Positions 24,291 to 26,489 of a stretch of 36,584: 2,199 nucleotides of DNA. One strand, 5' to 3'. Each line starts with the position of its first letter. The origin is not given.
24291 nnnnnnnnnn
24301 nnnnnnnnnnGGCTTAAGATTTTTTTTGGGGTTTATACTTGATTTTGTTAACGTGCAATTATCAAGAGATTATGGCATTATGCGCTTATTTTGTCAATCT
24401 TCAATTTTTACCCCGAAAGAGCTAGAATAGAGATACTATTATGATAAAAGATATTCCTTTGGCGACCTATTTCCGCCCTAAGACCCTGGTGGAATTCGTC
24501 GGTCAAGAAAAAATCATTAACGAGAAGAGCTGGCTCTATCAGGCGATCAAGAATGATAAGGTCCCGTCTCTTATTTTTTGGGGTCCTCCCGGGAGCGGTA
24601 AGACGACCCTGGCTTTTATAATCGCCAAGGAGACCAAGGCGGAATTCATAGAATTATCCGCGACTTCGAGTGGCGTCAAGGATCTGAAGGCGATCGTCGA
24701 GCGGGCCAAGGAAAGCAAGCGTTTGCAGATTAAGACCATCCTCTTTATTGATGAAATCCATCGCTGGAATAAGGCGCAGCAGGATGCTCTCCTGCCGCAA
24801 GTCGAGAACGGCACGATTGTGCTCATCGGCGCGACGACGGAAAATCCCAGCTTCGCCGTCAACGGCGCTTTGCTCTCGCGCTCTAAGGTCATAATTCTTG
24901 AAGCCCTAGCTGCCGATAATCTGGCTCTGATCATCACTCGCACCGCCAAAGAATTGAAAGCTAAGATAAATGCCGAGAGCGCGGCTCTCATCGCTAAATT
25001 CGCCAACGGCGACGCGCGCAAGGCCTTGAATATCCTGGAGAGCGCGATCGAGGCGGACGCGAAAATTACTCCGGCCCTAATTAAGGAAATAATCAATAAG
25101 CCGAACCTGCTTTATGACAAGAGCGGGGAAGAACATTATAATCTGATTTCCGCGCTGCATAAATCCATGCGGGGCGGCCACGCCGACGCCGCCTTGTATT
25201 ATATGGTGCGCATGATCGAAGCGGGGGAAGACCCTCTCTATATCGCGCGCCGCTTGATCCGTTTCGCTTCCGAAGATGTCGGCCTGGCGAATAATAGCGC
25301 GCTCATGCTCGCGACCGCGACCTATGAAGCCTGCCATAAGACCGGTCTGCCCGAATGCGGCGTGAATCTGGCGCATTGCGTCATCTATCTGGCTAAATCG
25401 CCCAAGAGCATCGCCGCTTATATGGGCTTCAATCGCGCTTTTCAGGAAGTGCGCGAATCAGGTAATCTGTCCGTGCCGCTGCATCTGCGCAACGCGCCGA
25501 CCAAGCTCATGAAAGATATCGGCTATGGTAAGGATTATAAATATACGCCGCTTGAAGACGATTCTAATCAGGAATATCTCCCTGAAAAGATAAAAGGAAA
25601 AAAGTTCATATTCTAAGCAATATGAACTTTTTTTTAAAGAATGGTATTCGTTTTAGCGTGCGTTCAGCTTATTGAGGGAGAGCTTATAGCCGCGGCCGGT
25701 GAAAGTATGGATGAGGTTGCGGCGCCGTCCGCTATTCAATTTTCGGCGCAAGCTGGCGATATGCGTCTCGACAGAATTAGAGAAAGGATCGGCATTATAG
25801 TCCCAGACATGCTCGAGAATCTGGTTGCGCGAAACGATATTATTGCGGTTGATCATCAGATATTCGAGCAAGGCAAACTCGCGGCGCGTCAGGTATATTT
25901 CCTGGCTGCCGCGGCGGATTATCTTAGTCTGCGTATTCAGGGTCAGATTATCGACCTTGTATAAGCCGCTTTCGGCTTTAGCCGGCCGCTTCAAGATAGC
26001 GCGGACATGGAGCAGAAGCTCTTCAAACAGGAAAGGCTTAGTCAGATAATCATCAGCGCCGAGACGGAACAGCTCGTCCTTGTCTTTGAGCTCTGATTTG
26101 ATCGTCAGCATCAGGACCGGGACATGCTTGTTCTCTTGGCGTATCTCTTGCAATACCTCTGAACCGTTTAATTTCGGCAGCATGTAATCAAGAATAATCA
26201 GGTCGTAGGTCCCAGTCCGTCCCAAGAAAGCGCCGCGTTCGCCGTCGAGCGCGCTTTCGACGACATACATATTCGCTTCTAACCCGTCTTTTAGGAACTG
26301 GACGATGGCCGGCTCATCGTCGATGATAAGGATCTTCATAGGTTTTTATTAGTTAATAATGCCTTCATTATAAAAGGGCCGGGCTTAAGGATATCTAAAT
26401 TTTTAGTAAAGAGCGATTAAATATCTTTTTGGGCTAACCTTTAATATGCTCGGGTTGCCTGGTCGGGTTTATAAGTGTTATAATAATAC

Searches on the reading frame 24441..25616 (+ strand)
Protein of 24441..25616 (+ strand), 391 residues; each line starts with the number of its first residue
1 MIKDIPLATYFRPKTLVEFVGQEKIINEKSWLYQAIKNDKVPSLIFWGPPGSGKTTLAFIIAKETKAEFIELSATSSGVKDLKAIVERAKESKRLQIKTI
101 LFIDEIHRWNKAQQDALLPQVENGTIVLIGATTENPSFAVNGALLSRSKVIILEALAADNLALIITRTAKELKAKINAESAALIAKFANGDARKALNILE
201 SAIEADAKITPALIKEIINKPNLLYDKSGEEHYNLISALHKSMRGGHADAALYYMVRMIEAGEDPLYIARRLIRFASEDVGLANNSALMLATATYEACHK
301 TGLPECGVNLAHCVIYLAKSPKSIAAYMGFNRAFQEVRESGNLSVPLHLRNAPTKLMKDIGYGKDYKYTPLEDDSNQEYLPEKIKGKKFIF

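Call 53: search_protein_families(library=pfam, proteins=[window:24441-25616:+], max_evalue=0.001)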
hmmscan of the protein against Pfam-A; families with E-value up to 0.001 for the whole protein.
window:24441-25616:+ (391 aa): 13 families
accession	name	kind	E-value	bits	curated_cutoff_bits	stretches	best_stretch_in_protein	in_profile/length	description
PF12002.13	MgsA_C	-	1.1e-54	185.3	27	1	245-389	1-147/167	MgsA AAA+ ATPase C terminal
PF16193.11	AAA_assoc_2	-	3.2e-24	85.4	34.3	1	172-244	3-81/81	AAA C-terminal domain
PF00004.35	AAA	-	4.7e-19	69.6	21.2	1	44-152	1-127/131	ATPase family associated with various cellular activities (AAA)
PF05496.18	RuvB_N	-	1.1e-18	67.9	27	1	12-130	2-118/159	Holliday junction DNA helicase RuvB P-loop domain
PF07728.20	AAA_5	-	1.7e-06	28.5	22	1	44-133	2-102/139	AAA domain (dynein-related subfamily)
PF13173.12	AAA_14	-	6e-06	26.7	27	1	44-133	5-100/129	AAA domain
PF01078.27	Mg_chelatase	-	2.9e-05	24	20.3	0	43-80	24-65/207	Magnesium chelatase, subunit ChlI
PF20720.3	nSTAND3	-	6.5e-05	23.1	27.2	1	44-105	20-73/155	Novel STAND NTPase 3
PF04851.21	ResIII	-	7.3e-05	23.2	22.5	0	34-68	17-50/164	Type III restriction enzyme, res subunit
PF06068.19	TIP49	-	0.0001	22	23.8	1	19-99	26-113/347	TIP49 P-loop domain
PF00158.32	Sigma54_activat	-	0.00028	21.1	20.2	0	98-135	94-131/168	Sigma-54 interaction domain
PF13191.12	AAA_16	-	0.00029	21.8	32.6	0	18-59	1-42/167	AAA ATPase domain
PF14532.12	Sigma54_activ_2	-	0.00091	19.9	25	0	35-122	16-94/138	Sigma-54 interaction domain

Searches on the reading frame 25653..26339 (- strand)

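Call 53: search_protein_families(library=pfam, proteins=[window:25653-26339:-], max_evalue=0.001)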
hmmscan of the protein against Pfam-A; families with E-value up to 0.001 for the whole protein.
window:25653-26339:- (228 aa): 2 families
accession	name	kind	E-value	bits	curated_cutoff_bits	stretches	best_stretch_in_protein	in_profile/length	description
PF00072.30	Response_reg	-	1.4e-27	96.5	30.2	1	3-112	1-110/111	Response regulator receiver domain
PF00486.34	Trans_reg_C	-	3.2e-26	91.6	26.2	1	146-220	2-77/77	Transcriptional regulatory protein, C terminal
